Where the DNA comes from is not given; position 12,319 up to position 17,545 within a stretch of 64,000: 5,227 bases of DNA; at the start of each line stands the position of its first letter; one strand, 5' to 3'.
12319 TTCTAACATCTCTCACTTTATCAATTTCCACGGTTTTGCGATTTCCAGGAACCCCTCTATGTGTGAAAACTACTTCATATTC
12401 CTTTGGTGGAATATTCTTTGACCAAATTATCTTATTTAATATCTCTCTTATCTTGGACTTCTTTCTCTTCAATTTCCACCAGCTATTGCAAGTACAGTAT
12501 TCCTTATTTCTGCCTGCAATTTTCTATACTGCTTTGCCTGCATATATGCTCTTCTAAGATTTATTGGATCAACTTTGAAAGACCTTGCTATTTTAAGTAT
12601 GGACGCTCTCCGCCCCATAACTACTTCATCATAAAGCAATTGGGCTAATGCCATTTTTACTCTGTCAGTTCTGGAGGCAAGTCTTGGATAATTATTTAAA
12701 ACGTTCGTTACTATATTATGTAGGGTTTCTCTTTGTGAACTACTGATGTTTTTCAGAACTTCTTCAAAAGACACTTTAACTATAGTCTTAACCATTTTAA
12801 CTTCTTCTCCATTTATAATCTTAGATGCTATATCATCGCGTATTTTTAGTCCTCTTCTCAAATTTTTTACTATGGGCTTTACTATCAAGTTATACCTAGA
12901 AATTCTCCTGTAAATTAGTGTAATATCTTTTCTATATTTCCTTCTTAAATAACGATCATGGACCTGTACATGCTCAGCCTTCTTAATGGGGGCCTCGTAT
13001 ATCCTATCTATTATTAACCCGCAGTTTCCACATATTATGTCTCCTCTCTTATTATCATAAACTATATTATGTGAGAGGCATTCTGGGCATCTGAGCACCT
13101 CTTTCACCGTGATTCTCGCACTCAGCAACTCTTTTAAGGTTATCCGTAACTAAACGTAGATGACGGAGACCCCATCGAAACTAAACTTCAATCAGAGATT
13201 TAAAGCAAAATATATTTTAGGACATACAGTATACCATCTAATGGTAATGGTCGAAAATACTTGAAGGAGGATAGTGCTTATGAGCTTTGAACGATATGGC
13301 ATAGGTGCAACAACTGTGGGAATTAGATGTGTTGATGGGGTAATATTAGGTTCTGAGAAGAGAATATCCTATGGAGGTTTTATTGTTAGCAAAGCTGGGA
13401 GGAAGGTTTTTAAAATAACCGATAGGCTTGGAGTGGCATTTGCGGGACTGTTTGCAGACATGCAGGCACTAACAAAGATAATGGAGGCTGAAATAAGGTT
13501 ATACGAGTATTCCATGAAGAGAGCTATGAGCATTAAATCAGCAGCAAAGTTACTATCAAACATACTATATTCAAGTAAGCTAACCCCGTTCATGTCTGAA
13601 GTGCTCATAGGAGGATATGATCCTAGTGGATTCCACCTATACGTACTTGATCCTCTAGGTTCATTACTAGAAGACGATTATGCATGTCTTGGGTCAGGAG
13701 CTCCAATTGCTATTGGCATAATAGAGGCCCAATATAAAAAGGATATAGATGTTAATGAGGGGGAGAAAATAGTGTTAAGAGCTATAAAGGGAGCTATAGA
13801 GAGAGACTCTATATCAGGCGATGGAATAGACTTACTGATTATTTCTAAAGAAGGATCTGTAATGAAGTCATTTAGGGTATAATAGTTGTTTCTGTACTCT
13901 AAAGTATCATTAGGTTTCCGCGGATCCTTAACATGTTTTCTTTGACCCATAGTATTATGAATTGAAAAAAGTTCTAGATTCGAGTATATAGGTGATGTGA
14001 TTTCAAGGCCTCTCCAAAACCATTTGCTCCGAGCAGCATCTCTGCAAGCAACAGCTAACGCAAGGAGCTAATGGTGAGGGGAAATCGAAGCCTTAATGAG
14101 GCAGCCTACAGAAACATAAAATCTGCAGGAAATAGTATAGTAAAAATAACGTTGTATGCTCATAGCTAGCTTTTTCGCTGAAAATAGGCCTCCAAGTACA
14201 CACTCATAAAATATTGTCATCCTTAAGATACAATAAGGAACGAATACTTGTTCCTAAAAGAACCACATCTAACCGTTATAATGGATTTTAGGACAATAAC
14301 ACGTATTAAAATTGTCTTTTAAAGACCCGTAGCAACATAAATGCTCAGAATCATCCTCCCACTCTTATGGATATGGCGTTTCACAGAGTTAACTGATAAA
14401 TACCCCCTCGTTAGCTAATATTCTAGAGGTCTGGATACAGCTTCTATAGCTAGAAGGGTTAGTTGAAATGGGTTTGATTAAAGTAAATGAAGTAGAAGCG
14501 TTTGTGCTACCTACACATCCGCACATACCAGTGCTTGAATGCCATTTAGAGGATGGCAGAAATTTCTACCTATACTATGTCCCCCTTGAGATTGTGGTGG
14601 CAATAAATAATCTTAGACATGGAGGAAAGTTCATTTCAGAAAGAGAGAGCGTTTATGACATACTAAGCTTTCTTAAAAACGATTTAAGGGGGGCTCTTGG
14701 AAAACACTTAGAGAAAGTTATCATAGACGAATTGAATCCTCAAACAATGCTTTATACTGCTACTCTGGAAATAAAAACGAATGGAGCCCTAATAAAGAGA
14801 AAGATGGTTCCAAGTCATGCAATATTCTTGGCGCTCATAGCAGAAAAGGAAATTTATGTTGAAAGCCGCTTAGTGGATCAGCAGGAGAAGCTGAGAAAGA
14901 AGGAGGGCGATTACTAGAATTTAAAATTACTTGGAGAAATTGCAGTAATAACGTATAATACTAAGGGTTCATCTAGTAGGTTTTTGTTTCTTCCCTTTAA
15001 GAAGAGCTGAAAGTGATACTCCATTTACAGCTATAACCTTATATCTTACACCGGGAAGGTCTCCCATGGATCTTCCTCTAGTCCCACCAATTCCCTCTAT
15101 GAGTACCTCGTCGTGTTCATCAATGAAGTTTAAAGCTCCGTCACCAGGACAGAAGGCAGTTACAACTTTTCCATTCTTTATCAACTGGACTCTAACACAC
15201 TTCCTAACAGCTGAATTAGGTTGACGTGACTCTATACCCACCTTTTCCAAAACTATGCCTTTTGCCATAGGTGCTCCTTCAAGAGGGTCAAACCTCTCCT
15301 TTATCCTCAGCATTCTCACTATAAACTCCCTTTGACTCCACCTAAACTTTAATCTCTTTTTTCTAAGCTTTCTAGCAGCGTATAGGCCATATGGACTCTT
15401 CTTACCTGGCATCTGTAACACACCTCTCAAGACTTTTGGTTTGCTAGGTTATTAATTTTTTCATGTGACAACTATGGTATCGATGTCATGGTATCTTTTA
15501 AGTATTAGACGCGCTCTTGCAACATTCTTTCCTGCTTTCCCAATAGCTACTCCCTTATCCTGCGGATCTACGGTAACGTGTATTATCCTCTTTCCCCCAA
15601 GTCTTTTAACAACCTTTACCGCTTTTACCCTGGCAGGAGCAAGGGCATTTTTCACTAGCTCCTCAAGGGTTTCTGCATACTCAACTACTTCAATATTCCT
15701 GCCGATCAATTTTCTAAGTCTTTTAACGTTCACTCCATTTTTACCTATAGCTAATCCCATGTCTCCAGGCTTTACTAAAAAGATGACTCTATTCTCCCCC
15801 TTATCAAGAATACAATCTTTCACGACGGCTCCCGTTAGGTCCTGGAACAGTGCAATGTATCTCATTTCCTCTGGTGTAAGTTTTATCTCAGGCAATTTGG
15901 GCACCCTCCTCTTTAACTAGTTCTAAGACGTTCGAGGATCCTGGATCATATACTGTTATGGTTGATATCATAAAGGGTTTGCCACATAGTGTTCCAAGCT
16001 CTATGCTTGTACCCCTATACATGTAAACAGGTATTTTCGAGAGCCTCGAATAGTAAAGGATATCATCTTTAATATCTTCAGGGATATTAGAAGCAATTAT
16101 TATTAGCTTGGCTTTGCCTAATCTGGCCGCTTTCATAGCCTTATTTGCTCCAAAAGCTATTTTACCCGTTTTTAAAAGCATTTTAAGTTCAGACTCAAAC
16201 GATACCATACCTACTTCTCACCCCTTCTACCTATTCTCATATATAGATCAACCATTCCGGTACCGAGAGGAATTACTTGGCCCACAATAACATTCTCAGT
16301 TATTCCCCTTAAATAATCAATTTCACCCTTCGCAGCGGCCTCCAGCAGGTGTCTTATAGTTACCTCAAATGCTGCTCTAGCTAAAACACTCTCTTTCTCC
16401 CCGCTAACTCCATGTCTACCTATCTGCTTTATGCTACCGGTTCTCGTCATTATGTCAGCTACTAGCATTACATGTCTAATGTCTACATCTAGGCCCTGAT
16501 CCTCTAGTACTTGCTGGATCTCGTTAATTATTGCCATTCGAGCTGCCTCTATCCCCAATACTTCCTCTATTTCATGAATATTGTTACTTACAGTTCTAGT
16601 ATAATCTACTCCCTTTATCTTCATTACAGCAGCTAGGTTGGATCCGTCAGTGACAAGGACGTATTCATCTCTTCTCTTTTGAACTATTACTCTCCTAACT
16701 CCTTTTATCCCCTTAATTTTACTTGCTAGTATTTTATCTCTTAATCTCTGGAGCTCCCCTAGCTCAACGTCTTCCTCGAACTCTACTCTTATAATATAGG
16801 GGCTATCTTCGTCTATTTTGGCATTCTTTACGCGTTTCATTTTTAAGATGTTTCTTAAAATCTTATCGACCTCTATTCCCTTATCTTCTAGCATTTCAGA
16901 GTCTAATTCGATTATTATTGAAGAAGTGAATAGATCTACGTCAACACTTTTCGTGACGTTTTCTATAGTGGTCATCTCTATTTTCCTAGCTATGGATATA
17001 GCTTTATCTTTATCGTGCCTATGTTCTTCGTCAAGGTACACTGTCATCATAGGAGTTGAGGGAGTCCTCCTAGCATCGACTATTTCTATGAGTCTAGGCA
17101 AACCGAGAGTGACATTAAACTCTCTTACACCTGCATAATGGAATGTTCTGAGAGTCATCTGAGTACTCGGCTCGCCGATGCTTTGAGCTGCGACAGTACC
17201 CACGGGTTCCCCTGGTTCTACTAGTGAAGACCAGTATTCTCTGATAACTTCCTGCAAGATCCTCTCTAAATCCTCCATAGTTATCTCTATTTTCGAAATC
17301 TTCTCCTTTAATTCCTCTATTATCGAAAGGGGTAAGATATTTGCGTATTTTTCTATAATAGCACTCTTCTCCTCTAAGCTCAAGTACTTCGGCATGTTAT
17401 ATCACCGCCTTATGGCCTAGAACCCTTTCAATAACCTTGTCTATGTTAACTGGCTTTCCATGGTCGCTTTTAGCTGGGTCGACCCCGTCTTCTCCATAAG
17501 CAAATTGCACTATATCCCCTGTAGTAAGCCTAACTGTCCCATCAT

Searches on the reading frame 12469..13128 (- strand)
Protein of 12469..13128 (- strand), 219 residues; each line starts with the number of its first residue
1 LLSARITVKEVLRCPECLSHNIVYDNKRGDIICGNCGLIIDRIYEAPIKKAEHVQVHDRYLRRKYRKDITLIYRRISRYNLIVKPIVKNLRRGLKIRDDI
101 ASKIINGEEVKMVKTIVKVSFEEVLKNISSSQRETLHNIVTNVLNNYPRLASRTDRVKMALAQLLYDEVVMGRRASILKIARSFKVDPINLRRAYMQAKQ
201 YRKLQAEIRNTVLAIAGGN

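Call 55: search_protein_families(library=pfam, proteins=[window:12469-13128:-], max_evalue=0.001)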
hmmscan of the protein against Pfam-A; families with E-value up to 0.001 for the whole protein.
window:12469-13128:- (219 aa): 1 family
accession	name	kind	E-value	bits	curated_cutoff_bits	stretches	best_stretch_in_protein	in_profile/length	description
PF08271.17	Zn_Ribbon_TF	-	1.3e-11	44.3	29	1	13-41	2-30/43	TFIIB zinc-binding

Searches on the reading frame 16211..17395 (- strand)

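Call 54: search_protein_families(library=pfam, proteins=[window:16211-17395:-], max_evalue=0.001)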
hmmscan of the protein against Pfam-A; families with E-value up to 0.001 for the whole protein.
window:16211-17395:- (394 aa): 1 family
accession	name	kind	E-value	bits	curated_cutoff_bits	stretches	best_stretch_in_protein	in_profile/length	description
PF04998.22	RNA_pol_Rpb1_5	-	7.1e-57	193.3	28.5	1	43-336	66-265/267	RNA polymerase Rpb1, domain 5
